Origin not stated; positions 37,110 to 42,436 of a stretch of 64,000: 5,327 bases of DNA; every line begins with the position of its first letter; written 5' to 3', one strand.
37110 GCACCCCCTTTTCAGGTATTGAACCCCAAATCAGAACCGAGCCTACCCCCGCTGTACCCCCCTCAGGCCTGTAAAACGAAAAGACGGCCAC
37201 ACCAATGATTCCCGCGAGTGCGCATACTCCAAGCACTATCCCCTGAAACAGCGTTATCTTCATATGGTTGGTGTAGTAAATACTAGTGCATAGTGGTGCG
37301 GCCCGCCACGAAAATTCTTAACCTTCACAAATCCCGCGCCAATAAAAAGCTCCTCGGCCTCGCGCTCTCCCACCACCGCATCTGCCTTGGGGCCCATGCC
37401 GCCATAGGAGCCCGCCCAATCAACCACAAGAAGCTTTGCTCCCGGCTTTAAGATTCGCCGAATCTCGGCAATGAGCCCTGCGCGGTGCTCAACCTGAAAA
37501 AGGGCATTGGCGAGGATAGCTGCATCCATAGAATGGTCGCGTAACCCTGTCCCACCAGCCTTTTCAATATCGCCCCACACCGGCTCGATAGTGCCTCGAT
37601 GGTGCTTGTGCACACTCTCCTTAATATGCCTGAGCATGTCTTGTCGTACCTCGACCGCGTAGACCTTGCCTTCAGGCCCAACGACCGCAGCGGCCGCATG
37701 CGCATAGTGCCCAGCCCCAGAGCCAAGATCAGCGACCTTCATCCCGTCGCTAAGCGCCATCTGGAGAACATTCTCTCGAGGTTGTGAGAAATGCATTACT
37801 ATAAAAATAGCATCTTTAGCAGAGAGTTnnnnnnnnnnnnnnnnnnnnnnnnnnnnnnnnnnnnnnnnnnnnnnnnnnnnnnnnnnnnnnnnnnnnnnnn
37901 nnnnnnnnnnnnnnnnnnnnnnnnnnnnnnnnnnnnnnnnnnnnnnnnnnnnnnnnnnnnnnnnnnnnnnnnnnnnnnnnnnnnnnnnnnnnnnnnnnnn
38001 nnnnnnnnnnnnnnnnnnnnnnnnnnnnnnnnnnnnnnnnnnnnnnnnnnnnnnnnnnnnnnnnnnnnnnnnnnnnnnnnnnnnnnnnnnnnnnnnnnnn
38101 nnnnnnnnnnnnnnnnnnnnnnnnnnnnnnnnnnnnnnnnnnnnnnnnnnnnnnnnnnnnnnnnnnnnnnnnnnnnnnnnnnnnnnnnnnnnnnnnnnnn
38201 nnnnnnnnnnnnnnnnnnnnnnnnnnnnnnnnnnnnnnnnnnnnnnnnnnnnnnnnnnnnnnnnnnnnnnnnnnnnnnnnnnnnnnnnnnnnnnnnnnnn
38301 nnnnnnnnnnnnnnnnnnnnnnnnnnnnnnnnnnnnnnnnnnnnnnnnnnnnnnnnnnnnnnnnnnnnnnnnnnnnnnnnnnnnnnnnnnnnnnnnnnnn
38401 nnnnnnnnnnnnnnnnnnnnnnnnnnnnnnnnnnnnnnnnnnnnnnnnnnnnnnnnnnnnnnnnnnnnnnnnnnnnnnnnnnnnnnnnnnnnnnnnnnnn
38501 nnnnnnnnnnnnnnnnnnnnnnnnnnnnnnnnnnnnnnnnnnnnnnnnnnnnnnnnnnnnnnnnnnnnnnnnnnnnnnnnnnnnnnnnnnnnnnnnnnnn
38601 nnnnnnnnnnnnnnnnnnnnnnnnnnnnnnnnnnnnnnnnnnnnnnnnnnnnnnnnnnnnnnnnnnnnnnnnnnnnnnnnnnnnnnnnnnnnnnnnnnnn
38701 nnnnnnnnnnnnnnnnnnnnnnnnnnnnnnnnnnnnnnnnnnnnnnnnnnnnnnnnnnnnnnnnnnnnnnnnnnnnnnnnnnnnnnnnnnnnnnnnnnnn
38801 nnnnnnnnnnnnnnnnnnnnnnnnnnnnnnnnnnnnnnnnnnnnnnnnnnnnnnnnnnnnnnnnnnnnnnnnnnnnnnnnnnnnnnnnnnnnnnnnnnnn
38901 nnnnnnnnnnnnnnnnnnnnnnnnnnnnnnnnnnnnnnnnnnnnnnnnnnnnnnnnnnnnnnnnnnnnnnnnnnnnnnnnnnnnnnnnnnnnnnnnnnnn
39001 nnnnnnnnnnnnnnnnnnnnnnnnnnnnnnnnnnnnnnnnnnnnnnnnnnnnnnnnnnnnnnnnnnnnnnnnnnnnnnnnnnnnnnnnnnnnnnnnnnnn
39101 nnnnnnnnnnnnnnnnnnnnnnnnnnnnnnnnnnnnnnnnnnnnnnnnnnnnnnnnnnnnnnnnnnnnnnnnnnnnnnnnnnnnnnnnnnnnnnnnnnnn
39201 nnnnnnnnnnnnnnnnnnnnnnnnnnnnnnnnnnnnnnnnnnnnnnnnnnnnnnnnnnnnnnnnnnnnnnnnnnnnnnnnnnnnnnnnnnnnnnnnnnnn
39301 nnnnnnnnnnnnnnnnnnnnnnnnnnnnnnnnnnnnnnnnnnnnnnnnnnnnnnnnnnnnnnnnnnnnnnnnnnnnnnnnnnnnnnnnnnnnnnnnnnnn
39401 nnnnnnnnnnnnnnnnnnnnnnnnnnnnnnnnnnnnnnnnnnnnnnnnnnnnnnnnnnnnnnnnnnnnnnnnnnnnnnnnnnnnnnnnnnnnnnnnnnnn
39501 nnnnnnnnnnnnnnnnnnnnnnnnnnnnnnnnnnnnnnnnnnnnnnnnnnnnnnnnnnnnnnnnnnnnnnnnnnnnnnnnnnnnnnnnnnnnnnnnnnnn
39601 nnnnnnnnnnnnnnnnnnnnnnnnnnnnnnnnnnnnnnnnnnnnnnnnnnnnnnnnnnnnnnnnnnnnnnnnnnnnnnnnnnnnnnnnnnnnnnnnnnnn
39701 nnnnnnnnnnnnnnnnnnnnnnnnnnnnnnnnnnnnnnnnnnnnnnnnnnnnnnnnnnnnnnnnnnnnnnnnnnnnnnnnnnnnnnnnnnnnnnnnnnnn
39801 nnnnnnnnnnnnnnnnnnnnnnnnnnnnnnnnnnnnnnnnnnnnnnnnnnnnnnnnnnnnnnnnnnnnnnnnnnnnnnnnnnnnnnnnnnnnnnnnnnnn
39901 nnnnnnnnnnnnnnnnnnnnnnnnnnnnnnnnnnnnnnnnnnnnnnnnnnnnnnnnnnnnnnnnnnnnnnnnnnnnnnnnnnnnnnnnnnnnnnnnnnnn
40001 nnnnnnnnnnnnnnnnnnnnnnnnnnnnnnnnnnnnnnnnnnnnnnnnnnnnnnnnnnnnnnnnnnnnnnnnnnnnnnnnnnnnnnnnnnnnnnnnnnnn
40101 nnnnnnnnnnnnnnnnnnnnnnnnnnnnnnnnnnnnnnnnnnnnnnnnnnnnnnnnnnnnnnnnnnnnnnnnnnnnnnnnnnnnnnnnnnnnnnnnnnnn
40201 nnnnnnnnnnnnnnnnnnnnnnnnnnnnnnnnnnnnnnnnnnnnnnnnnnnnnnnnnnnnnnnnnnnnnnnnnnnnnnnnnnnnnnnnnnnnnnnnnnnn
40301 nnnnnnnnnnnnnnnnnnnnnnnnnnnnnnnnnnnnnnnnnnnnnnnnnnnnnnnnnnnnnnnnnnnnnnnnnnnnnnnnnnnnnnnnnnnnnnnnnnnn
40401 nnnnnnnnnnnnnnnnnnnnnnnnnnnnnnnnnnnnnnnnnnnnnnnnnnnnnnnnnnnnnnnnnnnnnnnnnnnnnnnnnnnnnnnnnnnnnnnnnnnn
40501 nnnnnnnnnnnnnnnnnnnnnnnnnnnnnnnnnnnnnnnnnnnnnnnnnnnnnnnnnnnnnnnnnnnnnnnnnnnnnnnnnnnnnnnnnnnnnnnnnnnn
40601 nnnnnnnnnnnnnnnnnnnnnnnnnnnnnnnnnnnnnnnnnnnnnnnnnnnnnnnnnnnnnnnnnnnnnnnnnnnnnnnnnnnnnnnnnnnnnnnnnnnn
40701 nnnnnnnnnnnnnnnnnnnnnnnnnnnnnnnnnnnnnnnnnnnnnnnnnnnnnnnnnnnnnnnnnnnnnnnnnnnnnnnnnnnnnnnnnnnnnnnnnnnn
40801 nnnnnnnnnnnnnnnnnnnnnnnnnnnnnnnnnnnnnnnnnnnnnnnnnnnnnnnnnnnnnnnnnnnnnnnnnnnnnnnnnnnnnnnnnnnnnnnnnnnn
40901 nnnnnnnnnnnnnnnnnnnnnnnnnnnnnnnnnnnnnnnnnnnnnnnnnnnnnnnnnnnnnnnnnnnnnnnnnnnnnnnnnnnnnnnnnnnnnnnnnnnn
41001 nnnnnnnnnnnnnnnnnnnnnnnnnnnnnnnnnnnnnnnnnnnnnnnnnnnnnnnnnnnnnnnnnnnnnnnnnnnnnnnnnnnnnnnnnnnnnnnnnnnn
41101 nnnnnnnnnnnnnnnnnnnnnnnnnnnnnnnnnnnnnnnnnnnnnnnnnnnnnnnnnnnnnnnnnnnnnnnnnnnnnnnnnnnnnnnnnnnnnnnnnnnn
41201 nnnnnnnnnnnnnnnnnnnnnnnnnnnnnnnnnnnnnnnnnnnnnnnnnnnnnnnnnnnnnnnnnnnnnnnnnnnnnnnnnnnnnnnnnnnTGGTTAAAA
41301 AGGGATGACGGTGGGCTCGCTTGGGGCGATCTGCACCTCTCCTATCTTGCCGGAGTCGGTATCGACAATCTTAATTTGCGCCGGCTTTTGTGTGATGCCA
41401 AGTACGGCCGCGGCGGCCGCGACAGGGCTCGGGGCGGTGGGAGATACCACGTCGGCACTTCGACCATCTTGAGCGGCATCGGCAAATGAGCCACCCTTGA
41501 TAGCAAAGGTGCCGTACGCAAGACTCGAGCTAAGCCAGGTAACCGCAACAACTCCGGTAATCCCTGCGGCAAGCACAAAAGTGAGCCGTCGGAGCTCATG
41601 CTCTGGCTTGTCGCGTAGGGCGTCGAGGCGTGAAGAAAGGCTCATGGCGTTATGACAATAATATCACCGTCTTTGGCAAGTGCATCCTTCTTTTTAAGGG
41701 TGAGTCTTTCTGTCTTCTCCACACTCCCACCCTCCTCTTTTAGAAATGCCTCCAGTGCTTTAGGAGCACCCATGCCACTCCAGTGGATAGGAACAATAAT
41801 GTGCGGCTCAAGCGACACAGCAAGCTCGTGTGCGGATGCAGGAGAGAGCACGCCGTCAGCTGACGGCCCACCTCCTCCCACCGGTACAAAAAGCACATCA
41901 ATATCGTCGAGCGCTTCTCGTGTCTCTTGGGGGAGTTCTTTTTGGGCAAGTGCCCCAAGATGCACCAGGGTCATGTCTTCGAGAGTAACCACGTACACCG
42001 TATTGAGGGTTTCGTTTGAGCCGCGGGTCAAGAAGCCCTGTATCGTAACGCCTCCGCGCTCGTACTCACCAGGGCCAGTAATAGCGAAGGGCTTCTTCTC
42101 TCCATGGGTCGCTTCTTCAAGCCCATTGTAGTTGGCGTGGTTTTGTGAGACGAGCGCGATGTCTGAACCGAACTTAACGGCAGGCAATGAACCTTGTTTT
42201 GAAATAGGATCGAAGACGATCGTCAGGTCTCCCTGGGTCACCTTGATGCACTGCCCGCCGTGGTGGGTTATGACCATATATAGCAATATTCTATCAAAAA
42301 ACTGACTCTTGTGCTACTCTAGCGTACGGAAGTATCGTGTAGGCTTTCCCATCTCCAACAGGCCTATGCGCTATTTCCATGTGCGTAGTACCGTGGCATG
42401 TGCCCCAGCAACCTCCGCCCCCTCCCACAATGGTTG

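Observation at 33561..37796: Eight-gene minus-strand operon: SAM methyltransferase, anchored solute-binding-like protein, then six tandem paralogous pilin-like proteins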

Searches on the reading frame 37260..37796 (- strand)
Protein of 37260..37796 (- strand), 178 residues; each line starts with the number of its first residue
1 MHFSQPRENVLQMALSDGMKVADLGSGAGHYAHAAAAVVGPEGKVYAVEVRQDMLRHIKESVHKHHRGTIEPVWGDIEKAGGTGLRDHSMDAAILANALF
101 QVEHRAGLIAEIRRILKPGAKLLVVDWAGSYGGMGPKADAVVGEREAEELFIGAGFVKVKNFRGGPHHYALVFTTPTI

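Call 3: search_protein_families(library=pfam, proteins=[window:37260-37796:-], max_evalue=1)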
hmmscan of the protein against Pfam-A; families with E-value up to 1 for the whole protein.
window:37260-37796:- (178 aa): 20 families
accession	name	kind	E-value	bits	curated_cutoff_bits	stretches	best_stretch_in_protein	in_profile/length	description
PF13847.12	Methyltransf_31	-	6.6e-14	52.2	27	1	16-127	2-112/145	Methyltransferase domain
PF08241.18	Methyltransf_11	-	1.7e-13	51.5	21.2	1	23-123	2-94/95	Methyltransferase domain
PF13649.12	Methyltransf_25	-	8.2e-13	49.3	27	1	21-119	1-96/97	Methyltransferase domain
PF01209.24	Ubie_methyltran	-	2.9e-09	37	20.1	1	13-126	43-153/233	ubiE/COQ5 methyltransferase family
PF08242.18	Methyltransf_12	-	1.5e-08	35.7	30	1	23-122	2-98/98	Methyltransferase domain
PF01135.25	PCMT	-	3.5e-07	30.7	20.3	1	12-76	70-132/210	Protein-L-isoaspartate(D-aspartate) O-methyltransferase (PCMT)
PF01269.23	Fibrillarin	-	1.2e-06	28.3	27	1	9-78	63-130/227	Fibrillarin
PF13489.12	Methyltransf_23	-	8.4e-06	26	27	1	6-131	9-123/164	Methyltransferase domain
PF05175.20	MTS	-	0.0002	21.5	23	1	17-125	31-139/170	Methyltransferase small domain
PF02475.24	TRM5-TYW2_MTfase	-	0.00061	20.2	28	1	8-88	28-107/164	TRM5/TYW2 methyltransferase domain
PF08704.16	GCD14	-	0.00062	19.9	26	1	12-66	35-89/247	tRNA methyltransferase complex GCD14 subunit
PF01728.25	FtsJ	-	0.0043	17.4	24.1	1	15-56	19-59/181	FtsJ-like methyltransferase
PF00398.26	RrnaAD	-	0.0053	16.3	24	1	12-70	25-80/263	Ribosomal RNA adenine dimethylase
PF13679.12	Methyltransf_32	-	0.021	15.2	27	1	16-64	24-75/143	Methyltransferase domain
PF20922.3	Anamorsin_N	-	0.04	14.1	27.1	1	94-127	55-90/163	Anamorsin, N-terminal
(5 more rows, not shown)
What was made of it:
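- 37260..37796 (-): Small cytoplasmic class I SAM-dependent methyltransferase (178 aa, no TM segment), first gene of the operon. Pfam Methyltransf_31/11/25 at 49-52 bits, above cut-offs (call 3).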

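Call 6: search_protein_families(library=ncbifam, proteins=[window:37260-37796:-], max_evalue=0.1)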
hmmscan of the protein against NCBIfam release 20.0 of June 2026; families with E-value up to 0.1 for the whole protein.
window:37260-37796:- (178 aa): 48 families (the best 25 are shown)
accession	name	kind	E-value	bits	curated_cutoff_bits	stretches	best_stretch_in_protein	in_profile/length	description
NF008823.0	PRK11873.1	subfamily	2.2e-15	56.9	263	1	13-126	73-183/272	arsenite methyltransferase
NF041537.1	ArsM_AhpD_UU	exception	1.1e-14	54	510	1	15-126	74-182/345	arsenite methyltransferase/AhpD domain selenoprotein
NF052510.1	methyltran_MpqE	exception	7.5e-14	51.7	335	1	1-127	30-154/234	methyl-plastoquinone biosynthesis methyltransferase MpqE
NF001240.0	PRK00216.1-1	equivalog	2.3e-12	46.5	378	1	12-128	58-172/251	bifunctional demethylmenaquinone methyltransferase/2-methoxy-6-polyprenyl-1,4-benzoquinol methylase UbiE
NF041536.1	ArsM_DUF2284_UU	exception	1.3e-11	43.5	575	1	15-126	74-182/459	arsenite methyltransferase/DUF2284 domain selenoprotein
NF047649.1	MTase_UXPK_star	exception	2.2e-11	43.3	460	1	15-126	75-183/283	methyltransferase/UXPK-star double selenoprotein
NF001244.0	PRK00216.1-5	equivalog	6.7e-11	41.9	216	1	10-127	41-156/236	bifunctional demethylmenaquinone methyltransferase/2-methoxy-6-polyprenyl-1,4-benzoquinol methylase UbiE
TIGR02752.1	MenG_heptapren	equivalog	1.5e-10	41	419.85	1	7-126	35-151/231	demethylmenaquinone methyltransferase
NF001243.0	PRK00216.1-4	equivalog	2.5e-10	40.1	235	1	8-126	38-153/237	demethylmenaquinone methyltransferase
NF040538.1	methyl_ArsM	equivalog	6.8e-09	35.3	500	1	17-59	61-103/356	arsinothricin biosynthesis methyltransferase ArsM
TIGR01934.1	MenG_MenH_UbiE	subfamily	1.3e-08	34.5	158.35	1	12-127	34-144/223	ubiquinone/menaquinone biosynthesis methyltransferase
NF043040.1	corrin_prot_MT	hypoth_equivalog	1.4e-08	34.5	180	1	6-126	30-149/216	corrinoid protein-associated methyltransferase CpaM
TIGR02469.1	CbiT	equivalog_domain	2.4e-07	31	78.3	1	12-123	14-119/124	precorrin-6Y C5,15-methyltransferase (decarboxylating) subunit CbiT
NF001242.0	PRK00216.1-3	equivalog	2.6e-07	30.3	351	1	11-127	64-178/258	bifunctional demethylmenaquinone methyltransferase/2-methoxy-6-polyprenyl-1,4-benzoquinol methylase UbiE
NF010550.0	PRK13943.1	equivalog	1.8e-06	27.4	359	1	14-65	77-128/322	protein-L-isoaspartate O-methyltransferase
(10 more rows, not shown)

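Call 26: search_solved_structures(query=window:37260-37796:-, max_evalue=0.001)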
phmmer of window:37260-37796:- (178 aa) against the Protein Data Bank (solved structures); distinct sequences matched with E-value up to 0.001: 12.
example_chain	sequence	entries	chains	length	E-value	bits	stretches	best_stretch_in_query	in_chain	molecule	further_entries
3dh0_A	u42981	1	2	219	3.1e-17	66.2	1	6-156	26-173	SAM dependent methyltransferase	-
3i9f_A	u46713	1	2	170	1.5e-10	44.5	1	83-175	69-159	Putative type 11 methyltransferase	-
1vl5_A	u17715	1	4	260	1.7e-07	34.5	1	11-128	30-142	unknown conserved protein BH2331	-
5evj_A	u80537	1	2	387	4.7e-07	33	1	17-122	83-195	Arsenite methyltransferase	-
4o29_A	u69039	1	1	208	4.6e-05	26.6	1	17-102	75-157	Protein-L-isoaspartate O-methyltransferase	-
8xt7_A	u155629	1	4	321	8.4e-05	25.7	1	21-126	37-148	Arsenite methyltransferase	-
5eg5_A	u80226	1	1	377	0.00027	24.1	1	17-126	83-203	Arsenic methyltransferase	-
4kw7_A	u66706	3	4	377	0.00028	24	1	17-126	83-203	Arsenic methyltransferase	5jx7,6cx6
4fr0_A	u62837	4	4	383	0.00028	24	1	17-126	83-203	Arsenic methyltransferase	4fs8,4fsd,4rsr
5wp5_A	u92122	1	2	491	0.00037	23.6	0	3-137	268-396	Phosphomethylethanolamine N-methyltransferase 2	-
21zq_A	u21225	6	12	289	0.00044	23.4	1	14-137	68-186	MitM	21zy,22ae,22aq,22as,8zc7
8zc8_A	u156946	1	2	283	0.00044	23.4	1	14-128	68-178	MitM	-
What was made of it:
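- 37260..37796 (-): Best solved relative is 3dh0, function unknown, E 3e-17 (call 26).
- On Class I SAM-dependent methyltransferase: The best solved relative has unknown function (call 26).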

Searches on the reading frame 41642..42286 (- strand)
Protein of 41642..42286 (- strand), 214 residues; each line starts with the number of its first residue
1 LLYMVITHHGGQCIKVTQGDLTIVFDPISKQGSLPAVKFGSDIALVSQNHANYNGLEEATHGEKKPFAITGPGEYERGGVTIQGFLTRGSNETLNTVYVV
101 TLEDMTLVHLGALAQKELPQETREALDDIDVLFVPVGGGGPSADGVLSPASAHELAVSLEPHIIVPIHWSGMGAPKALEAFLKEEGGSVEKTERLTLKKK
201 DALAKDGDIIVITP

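Call 49: search_protein_families(library=pfam, proteins=[window:41642-42286:-], max_evalue=0.0001)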
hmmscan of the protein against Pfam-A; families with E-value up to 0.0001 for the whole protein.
window:41642-42286:- (214 aa): 2 families
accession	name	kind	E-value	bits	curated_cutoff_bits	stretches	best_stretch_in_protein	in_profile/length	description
PF13483.12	Lactamase_B_3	-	6.3e-23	82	24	1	6-168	2-160/160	Beta-lactamase superfamily domain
PF12706.13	Lactamase_B_2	-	3.6e-07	30.4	27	1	66-169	95-200/200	Beta-lactamase superfamily domain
